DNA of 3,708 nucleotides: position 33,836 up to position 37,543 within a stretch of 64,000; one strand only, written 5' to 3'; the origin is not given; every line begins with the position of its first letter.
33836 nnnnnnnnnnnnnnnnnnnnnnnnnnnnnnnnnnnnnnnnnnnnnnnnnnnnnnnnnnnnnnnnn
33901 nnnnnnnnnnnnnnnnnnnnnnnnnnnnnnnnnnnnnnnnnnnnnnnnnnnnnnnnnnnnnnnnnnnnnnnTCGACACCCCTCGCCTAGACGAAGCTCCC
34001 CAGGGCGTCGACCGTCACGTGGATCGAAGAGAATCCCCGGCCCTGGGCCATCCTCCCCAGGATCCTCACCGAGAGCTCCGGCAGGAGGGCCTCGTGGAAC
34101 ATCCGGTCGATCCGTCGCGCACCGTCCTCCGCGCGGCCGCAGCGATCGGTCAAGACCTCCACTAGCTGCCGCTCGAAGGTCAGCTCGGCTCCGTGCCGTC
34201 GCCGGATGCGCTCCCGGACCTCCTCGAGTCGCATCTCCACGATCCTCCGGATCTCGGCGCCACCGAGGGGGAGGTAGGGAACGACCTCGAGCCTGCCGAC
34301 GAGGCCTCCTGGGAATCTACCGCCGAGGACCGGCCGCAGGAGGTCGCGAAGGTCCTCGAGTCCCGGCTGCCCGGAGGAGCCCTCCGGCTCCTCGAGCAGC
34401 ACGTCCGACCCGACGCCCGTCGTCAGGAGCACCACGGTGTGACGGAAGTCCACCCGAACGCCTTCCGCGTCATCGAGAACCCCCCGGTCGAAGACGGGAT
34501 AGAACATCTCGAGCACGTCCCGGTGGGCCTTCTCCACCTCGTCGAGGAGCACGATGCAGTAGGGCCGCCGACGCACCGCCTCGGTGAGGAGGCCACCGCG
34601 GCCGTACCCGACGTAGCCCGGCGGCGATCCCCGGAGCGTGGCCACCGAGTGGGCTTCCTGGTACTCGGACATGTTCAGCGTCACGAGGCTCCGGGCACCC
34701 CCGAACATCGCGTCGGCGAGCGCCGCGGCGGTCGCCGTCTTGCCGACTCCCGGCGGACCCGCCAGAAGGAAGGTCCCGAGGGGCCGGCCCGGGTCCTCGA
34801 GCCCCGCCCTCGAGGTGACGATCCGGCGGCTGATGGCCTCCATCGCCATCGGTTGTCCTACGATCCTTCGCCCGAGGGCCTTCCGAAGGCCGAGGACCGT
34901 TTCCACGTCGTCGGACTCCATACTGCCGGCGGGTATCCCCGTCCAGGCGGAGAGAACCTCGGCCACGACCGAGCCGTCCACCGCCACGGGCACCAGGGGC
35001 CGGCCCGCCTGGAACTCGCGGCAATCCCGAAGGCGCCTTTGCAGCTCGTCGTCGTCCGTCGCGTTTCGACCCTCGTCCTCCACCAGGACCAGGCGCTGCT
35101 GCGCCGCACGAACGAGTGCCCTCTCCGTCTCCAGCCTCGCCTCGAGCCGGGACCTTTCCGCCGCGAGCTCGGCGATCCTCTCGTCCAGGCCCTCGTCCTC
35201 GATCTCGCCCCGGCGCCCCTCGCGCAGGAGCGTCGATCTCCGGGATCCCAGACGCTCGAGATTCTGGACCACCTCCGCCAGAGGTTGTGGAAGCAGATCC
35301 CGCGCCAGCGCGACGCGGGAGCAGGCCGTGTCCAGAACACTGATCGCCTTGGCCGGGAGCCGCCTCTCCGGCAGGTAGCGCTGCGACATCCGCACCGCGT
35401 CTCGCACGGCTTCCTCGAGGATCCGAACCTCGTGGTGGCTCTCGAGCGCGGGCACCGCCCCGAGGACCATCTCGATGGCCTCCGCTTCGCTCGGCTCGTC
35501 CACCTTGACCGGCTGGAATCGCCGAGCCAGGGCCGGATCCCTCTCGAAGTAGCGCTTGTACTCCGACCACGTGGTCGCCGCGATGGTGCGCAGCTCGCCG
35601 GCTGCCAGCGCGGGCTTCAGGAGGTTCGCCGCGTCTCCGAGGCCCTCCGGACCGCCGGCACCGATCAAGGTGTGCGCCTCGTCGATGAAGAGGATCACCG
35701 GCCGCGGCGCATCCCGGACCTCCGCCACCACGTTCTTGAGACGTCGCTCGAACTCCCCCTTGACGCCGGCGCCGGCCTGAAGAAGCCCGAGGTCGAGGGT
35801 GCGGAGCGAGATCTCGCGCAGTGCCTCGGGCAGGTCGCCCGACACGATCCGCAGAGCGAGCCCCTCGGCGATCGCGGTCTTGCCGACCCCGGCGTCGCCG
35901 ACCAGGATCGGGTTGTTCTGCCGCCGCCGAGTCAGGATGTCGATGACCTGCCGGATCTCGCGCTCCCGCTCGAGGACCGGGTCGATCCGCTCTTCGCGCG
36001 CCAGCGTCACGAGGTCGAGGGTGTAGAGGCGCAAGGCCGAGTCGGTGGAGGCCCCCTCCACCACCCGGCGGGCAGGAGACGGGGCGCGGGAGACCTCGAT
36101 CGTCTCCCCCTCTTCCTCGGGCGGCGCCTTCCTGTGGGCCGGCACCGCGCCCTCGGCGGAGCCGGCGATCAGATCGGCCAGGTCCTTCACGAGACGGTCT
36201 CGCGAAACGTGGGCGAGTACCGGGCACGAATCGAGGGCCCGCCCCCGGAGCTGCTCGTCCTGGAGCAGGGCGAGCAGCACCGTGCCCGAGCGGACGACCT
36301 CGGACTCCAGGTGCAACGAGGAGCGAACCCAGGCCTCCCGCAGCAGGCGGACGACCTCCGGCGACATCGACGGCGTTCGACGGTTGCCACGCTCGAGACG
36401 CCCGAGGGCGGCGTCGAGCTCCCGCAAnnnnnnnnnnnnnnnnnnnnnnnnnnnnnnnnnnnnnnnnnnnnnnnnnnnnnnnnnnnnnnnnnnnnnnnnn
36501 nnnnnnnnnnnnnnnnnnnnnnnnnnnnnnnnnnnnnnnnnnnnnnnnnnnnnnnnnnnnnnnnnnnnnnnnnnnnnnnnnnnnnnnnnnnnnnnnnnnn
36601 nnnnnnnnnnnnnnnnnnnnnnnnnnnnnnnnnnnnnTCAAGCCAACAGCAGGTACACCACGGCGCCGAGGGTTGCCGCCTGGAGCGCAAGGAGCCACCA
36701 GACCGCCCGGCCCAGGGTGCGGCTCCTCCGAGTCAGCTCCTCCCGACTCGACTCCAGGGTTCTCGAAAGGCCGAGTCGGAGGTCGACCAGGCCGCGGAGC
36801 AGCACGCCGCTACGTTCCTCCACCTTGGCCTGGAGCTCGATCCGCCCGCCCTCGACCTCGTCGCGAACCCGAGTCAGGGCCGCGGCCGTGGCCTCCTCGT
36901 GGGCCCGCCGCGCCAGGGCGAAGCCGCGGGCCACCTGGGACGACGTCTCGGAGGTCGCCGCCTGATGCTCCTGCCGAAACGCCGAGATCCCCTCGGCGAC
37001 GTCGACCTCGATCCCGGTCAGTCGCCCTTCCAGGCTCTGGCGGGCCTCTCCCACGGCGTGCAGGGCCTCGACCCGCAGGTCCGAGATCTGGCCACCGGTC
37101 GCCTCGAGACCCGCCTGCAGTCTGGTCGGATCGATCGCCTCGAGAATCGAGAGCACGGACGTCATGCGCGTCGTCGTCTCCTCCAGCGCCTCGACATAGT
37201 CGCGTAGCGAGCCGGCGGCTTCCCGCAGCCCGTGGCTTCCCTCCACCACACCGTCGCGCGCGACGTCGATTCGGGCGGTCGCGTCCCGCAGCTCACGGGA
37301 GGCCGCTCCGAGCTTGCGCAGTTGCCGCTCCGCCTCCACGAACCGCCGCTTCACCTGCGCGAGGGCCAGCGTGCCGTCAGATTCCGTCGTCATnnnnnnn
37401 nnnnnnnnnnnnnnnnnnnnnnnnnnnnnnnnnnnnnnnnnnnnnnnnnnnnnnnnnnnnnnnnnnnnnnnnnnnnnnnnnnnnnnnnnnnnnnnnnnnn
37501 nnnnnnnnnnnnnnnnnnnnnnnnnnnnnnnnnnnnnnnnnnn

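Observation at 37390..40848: RecQ-fold protein in which every catalytic helicase motif is substituted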

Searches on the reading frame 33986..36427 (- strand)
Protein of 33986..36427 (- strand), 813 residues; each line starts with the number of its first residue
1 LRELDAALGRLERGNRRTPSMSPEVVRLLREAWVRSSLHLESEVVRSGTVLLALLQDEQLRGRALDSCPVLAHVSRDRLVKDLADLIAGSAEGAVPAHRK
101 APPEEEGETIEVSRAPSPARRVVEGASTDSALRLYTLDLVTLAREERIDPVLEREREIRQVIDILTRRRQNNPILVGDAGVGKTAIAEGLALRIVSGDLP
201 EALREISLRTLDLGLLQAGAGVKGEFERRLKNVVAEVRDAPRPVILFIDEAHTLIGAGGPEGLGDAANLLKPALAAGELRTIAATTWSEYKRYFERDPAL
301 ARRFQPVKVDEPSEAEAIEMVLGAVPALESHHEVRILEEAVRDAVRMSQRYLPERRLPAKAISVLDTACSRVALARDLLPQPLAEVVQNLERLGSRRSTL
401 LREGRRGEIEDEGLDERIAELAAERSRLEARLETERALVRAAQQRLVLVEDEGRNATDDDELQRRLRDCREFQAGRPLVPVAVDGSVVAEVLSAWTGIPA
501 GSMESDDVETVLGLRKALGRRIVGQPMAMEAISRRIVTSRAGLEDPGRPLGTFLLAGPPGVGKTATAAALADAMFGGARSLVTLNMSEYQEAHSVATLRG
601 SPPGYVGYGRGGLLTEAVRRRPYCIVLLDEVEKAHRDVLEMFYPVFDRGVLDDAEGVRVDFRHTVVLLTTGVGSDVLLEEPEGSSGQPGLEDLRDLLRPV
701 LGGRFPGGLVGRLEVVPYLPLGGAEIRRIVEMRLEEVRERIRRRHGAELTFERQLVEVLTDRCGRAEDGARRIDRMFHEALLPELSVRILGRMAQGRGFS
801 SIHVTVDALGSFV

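Call 9: search_protein_families(library=pfam, proteins=[window:33986-36427:-], max_evalue=0.01)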
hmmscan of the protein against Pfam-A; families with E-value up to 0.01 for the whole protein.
window:33986-36427:- (813 aa): 21 families
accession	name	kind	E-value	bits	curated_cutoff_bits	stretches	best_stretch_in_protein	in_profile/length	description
PF07724.20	AAA_2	-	1.7e-46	158.8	27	1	548-706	1-164/166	AAA domain (Cdc48 subfamily)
PF17871.7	AAA_lid_9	-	1.6e-24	86.2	22.8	1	313-405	1-93/104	AAA lid domain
PF00004.35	AAA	-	1.1e-18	68.4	21.2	2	554-647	2-93/131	ATPase family associated with various cellular activities (AAA)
PF07728.20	AAA_5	-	1.9e-12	47.8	22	1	553-656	2-100/139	AAA domain (dynein-related subfamily)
PF10431.15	ClpB_D2-small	-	1e-10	41.9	21.9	1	722-794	2-73/81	C-terminal, D2-small domain, of ClpB protein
PF13191.12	AAA_16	-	1.4e-09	39.1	32.6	1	151-252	2-142/167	AAA ATPase domain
PF20720.3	nSTAND3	-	5.3e-08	33.1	27.2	0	158-196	7-43/155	Novel STAND NTPase 3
PF13401.12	AAA_22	-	2.9e-07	31.3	27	0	169-262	4-100/130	AAA domain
PF06414.18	Zeta_toxin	-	1.5e-05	24.9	22.3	1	552-593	18-58/199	Zeta toxin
PF01695.23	IstB_IS21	-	2.8e-05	24.2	24.1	0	155-196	77-118/238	IstB-like ATP binding protein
PF13481.12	AAA_25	-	4.5e-05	23.6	27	0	168-247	31-108/195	AAA domain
PF05496.18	RuvB_N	-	6.7e-05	23.1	27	0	546-576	29-59/159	Holliday junction DNA helicase RuvB P-loop domain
PF12775.13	AAA_7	-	9.7e-05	22.4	25.8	0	553-596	36-79/181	P-loop containing dynein motor region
PF05729.18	NACHT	-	0.0001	22.6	26.7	0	174-201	4-31/167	NACHT domain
PF05621.17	TniB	-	0.00039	20.3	22.4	0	235-310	112-185/189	Bacterial TniB protein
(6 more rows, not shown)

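Call 18: search_protein_families(library=padloc, proteins=[window:33986-36427:-], max_evalue=0.01)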
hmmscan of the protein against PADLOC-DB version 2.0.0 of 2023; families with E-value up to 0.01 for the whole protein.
window:33986-36427:- (813 aa): 10 families
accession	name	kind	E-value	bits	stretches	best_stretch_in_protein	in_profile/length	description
PDLC04606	PDC-M37B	-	5.7e-22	76.4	1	553-673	177-295/390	-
PDLC04605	PDC-M37B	-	1.5e-18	65.2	1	554-670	308-422/518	-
PDLC03838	DolB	-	2.2e-18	64.6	1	508-670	127-276/375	-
PDLC00915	TRIP13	-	4e-10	37.6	2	174-256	67-147/302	TRIP13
PDLC00914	TRIP13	-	1.7e-07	29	1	167-254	68-155/302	TRIP13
PDLC04232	IetA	-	7.6e-06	23.5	1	549-574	115-140/330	-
PDLC04140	mad8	-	1.7e-05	22.5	0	553-582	30-61/314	mads_8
PDLC02196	IetA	-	0.00025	18.6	0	552-573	124-145/374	-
PDLC05079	PDC-S73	-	0.0017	15.2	0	170-195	191-216/752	-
PDLC02195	IetA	-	0.0028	15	0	551-573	138-160/395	-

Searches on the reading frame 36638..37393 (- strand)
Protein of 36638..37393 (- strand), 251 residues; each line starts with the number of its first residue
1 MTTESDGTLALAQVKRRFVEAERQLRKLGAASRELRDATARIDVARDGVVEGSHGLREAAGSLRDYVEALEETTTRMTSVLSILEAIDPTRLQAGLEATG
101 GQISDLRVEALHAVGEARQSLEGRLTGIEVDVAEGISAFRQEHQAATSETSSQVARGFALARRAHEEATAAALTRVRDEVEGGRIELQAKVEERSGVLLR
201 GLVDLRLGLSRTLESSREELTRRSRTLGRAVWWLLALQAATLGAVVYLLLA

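Call 9: search_protein_families(library=pfam, proteins=[window:36638-37393:-], max_evalue=0.01)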
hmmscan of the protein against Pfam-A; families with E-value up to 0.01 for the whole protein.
window:36638-37393:- (251 aa): 0 families

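Call 18: search_protein_families(library=padloc, proteins=[window:36638-37393:-], max_evalue=0.01)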
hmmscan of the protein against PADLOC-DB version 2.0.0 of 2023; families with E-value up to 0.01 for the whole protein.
window:36638-37393:- (251 aa): 2 families
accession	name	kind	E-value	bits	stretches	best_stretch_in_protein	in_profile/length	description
PDLC00518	JetC1|JetC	-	0.0041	13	1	11-153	681-833/1112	DUF3584 domain; MukB-like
PDLC00512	JetC1|JetC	-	0.0053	12.8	1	11-157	691-841/1123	DUF3584 domain; MukB-like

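Call 44: search_protein_families(library=ncbifam, proteins=[window:36638-37393:-], max_evalue=0.001)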
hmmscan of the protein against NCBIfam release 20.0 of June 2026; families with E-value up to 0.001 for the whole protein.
window:36638-37393:- (251 aa): 0 families
